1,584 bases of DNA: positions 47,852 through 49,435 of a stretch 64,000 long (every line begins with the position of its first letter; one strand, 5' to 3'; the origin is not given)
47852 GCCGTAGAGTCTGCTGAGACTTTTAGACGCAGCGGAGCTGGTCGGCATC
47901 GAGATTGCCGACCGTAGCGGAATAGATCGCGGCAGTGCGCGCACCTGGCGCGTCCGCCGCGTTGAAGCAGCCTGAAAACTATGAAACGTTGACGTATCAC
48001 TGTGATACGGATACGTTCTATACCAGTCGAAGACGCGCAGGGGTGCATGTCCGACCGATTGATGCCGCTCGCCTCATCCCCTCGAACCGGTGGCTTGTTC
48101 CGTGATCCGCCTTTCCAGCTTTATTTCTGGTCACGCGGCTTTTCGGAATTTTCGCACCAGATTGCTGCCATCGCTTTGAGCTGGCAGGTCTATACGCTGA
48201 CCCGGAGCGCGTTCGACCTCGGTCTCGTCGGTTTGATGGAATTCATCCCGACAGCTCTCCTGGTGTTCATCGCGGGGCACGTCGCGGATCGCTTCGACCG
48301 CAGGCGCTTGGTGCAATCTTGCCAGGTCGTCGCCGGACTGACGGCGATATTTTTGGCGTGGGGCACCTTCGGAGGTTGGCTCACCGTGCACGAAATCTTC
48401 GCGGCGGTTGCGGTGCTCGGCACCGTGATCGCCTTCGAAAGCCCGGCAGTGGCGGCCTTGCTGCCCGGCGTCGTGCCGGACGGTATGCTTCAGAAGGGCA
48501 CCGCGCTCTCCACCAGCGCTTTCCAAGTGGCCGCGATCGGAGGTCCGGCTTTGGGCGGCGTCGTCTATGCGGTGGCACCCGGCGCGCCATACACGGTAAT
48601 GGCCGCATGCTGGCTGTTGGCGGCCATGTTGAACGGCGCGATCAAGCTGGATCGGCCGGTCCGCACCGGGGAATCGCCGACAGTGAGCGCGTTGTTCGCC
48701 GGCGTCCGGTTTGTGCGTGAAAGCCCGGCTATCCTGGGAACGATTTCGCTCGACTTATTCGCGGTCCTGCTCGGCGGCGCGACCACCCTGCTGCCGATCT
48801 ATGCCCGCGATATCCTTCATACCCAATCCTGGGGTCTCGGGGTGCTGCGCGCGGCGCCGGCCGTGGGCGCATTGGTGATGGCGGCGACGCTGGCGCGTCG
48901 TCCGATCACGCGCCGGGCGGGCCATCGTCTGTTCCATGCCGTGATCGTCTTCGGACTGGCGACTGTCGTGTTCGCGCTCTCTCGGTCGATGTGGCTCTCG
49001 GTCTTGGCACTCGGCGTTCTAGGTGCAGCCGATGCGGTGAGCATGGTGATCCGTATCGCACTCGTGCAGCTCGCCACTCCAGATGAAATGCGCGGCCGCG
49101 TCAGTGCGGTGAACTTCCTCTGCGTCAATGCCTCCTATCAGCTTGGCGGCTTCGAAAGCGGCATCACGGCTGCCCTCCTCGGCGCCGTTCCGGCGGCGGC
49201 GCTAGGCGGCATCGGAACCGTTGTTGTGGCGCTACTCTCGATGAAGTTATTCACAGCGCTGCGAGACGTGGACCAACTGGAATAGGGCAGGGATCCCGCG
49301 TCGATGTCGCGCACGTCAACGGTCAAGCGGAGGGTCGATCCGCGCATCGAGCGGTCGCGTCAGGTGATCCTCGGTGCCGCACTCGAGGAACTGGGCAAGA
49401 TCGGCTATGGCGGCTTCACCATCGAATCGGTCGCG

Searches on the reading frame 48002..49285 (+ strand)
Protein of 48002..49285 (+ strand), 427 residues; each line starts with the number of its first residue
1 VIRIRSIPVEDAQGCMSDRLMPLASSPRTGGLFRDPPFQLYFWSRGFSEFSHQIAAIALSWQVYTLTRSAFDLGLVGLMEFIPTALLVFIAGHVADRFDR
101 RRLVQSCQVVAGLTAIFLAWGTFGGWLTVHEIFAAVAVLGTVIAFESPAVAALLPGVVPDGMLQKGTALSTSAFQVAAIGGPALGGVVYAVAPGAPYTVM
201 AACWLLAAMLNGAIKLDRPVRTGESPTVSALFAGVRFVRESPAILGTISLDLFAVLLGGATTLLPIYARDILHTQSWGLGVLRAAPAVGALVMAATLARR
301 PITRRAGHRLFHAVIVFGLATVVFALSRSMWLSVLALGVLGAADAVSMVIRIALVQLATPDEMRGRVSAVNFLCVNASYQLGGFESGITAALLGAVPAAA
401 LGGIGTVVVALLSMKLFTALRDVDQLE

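Call 67: search_protein_families(library=pfam, proteins=[window:48002-49285:+], max_evalue=0.001)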
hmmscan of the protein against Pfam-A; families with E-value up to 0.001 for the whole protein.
window:48002-49285:+ (427 aa): 2 families
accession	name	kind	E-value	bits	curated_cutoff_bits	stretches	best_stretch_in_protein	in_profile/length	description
PF05977.19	MFS_3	-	1.3e-31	110.1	27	1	36-423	10-398/524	Transmembrane secretion effector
PF07690.21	MFS_1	-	1.8e-26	93.3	33.4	2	47-378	7-342/347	Major Facilitator Superfamily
